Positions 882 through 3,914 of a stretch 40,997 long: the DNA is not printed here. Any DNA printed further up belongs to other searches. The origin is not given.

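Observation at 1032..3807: Complete TonB-dependent outer-membrane receptor encoded between the RNR and DNA polymerase genes of a phage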

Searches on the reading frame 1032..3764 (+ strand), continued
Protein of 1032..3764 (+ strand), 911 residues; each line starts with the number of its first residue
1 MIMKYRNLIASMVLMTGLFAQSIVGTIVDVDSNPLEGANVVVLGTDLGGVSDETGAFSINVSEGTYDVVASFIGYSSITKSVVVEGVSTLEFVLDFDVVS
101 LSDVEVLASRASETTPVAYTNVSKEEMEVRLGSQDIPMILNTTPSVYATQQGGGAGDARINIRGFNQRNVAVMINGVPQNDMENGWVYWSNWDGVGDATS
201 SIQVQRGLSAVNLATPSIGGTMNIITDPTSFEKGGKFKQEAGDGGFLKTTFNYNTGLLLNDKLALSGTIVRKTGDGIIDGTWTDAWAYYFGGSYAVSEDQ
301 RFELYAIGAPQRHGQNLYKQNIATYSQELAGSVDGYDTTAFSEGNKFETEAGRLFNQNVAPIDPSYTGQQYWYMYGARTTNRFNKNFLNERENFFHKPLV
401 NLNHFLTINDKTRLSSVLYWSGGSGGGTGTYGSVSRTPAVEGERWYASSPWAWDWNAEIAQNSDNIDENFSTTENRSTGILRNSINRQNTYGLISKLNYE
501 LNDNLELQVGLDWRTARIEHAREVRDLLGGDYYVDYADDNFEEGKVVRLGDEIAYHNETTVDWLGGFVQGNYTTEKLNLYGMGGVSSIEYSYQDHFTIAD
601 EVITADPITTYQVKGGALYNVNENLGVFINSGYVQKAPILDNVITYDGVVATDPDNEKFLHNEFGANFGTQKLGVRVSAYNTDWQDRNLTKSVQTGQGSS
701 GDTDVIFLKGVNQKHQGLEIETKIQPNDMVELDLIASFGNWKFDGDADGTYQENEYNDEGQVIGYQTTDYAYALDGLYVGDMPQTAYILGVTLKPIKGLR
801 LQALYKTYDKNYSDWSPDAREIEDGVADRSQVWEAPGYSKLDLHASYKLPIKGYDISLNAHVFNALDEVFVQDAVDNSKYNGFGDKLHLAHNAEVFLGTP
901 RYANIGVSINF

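Call 78: search_solved_structures(query=A2, max_evalue=0.00001)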
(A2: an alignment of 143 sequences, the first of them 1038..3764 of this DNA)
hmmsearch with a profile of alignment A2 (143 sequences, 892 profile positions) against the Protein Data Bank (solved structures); distinct sequences matched with E-value up to 0.00001: 4.
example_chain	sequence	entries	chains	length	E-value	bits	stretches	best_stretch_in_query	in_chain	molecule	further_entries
9gbc_A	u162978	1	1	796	5.5e-24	87.3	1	6-257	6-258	TonB-linked outer membrane receptor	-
9hfj_A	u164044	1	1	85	1.9e-08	35.9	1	21-98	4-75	SusC homolog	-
6ytc_A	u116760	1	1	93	5.5e-07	31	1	22-110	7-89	TonB-dependent receptor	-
1h8l_A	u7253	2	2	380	3.3e-06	28.5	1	22-99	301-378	CARBOXYPEPTIDASE GP180 RESIDUES 503-882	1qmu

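Call 103: list_cluster_members(proteins=[P0036, P0080, P0071, P0003, P0021])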
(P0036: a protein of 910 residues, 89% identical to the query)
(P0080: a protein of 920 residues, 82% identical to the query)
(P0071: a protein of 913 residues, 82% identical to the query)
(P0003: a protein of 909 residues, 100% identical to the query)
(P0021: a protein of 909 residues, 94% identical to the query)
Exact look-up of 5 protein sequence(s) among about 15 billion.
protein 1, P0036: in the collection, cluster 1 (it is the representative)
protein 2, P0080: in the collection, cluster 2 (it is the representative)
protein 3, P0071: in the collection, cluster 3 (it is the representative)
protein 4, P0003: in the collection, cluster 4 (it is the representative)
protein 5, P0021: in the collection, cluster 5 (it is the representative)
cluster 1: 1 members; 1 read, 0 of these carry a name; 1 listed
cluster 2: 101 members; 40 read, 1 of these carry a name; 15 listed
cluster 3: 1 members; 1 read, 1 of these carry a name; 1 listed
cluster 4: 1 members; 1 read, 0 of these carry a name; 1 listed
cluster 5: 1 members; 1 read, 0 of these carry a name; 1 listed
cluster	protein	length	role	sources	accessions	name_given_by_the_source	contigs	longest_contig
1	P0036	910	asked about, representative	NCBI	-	-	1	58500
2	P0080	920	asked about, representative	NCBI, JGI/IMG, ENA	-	hypothetical protein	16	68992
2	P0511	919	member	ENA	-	-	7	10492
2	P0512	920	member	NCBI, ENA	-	-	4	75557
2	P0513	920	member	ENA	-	-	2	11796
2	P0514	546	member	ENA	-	-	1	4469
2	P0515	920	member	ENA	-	-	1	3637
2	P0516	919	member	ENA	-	-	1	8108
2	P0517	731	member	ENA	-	-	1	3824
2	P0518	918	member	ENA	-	-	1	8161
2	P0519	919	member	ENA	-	-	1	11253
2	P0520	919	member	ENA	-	-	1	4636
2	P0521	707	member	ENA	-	-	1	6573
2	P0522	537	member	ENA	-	-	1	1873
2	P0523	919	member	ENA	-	-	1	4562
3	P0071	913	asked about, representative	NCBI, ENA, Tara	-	strand:+ start:472 stop:3213 length:2742 start_codon:yes stop_codon:yes gene_type:complete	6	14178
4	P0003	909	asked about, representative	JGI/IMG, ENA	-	-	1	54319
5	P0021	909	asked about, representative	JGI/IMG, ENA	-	-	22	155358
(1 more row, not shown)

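Call 104: find_encoding_contigs(protein=P0036, flank=10000, max_places=2)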
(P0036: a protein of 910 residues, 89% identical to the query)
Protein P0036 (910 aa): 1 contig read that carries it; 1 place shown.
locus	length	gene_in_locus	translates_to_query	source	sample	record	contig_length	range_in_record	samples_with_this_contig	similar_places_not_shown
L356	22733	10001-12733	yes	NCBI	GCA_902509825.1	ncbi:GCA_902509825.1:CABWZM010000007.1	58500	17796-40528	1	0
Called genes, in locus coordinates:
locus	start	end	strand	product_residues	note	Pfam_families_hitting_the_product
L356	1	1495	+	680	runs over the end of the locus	-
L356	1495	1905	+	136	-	-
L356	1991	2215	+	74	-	-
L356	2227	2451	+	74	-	-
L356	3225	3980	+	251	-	PF08804:gp32 (weak)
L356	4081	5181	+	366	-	PF00154:RecA_N, PF06745:ATPase (weak), PF08423:Rad51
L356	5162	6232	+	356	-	PF02739:5_3_exonuc_N, PF01367:5_3_exonuc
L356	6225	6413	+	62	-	-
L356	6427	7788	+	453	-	PF13401:AAA_22 (faint), PF03796:DnaB_C, PF13481:AAA_25 (weak)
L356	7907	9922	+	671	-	PF17975:RNR_Alpha, PF21995:RNR-II_ins_dom, PF02867:Ribonuc_red_lgC (faint)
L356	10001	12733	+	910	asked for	PF13620:CarboxypepD_reg, PF13715:CarbopepD_reg_2, PF07715:Plug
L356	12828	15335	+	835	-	PF03104:DNA_pol_B_exo1, PF00136:DNA_pol_B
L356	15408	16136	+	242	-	-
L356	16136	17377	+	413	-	PF01555:N6_N4_Mtase (faint)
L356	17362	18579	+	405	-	PF01555:N6_N4_Mtase (weak)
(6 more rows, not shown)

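Call 105: find_encoding_contigs(protein=P0021, flank=10000, max_places=3)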
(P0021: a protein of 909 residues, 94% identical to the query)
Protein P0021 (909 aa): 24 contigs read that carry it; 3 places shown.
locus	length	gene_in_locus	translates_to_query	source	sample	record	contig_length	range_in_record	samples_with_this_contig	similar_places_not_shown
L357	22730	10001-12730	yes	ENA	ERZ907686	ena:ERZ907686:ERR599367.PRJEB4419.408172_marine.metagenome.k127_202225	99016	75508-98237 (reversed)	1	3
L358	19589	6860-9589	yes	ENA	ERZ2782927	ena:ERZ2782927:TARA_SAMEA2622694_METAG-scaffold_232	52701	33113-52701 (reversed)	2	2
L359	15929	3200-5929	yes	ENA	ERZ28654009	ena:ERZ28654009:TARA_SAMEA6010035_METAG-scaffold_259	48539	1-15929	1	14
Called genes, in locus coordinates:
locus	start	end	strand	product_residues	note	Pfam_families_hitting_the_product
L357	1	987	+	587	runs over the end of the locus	?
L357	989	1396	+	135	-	-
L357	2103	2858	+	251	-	PF08804:gp32 (weak)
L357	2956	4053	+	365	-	PF00154:RecA_N, PF06745:ATPase (weak), PF08423:Rad51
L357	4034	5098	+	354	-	PF02739:5_3_exonuc_N, PF01367:5_3_exonuc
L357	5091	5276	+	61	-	-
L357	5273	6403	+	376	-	PF13186:SPASM, PF04055:Radical_SAM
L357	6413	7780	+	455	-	PF13401:AAA_22 (faint), PF03796:DnaB_C, PF13481:AAA_25 (weak)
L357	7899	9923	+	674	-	PF17975:RNR_Alpha, PF21995:RNR-II_ins_dom, PF02867:Ribonuc_red_lgC (faint)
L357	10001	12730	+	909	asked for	PF13620:CarboxypepD_reg, PF13715:CarbopepD_reg_2, PF07715:Plug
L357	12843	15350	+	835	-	PF03104:DNA_pol_B_exo1, PF10108:DNA_pol_B_exo2 (weak), PF00136:DNA_pol_B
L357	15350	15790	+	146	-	-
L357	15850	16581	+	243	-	-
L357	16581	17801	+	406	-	-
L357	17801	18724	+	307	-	PF05496:RuvB_N, PF13191:AAA_16 (faint), PF13401:AAA_22 (faint), PF00004:AAA, PF13173:AAA_14, PF13177:DNA_pol3_delta2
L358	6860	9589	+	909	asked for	PF13620:CarboxypepD_reg, PF13715:CarbopepD_reg_2, PF07715:Plug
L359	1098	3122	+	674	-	PF17975:RNR_Alpha, PF21995:RNR-II_ins_dom, PF02867:Ribonuc_red_lgC (faint)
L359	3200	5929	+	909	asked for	PF13620:CarboxypepD_reg, PF13715:CarbopepD_reg_2, PF07715:Plug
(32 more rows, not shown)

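Call 106: find_encoding_contigs(protein=P0080, flank=3000, max_places=10)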
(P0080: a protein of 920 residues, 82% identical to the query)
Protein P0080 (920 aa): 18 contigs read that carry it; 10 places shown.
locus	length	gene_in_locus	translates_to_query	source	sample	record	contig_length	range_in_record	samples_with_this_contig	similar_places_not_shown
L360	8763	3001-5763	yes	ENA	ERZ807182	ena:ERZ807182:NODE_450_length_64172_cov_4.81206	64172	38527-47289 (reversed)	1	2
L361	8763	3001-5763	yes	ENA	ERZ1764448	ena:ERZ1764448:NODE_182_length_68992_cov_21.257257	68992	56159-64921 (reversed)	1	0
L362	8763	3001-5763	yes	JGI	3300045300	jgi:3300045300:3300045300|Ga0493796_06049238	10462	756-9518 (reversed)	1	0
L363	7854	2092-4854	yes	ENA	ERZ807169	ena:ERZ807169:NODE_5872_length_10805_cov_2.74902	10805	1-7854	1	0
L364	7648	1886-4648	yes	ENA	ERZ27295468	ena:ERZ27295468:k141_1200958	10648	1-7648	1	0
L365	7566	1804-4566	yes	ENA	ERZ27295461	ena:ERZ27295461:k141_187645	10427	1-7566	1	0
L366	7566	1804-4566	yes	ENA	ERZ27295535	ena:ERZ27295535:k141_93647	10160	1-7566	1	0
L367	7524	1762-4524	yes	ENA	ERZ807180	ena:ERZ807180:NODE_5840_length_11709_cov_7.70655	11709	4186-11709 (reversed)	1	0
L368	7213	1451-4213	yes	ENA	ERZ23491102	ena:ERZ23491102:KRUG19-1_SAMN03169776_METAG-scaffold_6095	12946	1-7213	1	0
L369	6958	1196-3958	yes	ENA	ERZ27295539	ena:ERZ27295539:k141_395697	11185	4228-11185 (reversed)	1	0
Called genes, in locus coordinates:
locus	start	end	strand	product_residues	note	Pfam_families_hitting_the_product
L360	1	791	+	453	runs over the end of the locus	PF13401:AAA_22 (faint), PF03796:DnaB_C, PF13481:AAA_25 (weak)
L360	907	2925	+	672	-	PF17975:RNR_Alpha, PF21995:RNR-II_ins_dom, PF02867:Ribonuc_red_lgC (faint)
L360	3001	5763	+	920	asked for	PF13620:CarboxypepD_reg, PF13715:CarbopepD_reg_2, PF07715:Plug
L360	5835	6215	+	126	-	-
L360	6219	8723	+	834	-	PF03104:DNA_pol_B_exo1, PF10108:DNA_pol_B_exo2 (weak), PF00136:DNA_pol_B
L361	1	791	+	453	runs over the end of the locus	PF13401:AAA_22 (faint), PF03796:DnaB_C, PF13481:AAA_25 (weak)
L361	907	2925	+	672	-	PF17975:RNR_Alpha, PF21995:RNR-II_ins_dom, PF02867:Ribonuc_red_lgC (faint)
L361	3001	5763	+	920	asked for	PF13620:CarboxypepD_reg, PF13715:CarbopepD_reg_2, PF07715:Plug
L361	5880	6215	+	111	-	-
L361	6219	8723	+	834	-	PF03104:DNA_pol_B_exo1, PF10108:DNA_pol_B_exo2 (weak), PF00136:DNA_pol_B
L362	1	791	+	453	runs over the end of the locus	PF13401:AAA_22 (faint), PF03796:DnaB_C, PF13481:AAA_25 (weak)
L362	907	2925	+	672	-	PF17975:RNR_Alpha, PF21995:RNR-II_ins_dom, PF02867:Ribonuc_red_lgC (faint)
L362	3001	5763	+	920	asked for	PF13620:CarboxypepD_reg, PF13715:CarbopepD_reg_2, PF07715:Plug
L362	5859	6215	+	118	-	-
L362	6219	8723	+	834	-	PF03104:DNA_pol_B_exo1, PF10108:DNA_pol_B_exo2 (weak), PF00136:DNA_pol_B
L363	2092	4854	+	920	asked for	PF13620:CarboxypepD_reg, PF13715:CarbopepD_reg_2, PF07715:Plug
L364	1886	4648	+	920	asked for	PF13620:CarboxypepD_reg, PF13715:CarbopepD_reg_2, PF07715:Plug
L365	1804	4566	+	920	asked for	PF13620:CarboxypepD_reg, PF13715:CarbopepD_reg_2, PF07715:Plug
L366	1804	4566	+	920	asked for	PF13620:CarboxypepD_reg, PF13715:CarbopepD_reg_2, PF07715:Plug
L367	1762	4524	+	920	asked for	PF13620:CarboxypepD_reg, PF13715:CarbopepD_reg_2, PF07715:Plug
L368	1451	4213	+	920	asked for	PF13620:CarboxypepD_reg, PF13715:CarbopepD_reg_2, PF07715:Plug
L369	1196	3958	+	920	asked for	PF13620:CarboxypepD_reg, PF13715:CarbopepD_reg_2, PF07715:Plug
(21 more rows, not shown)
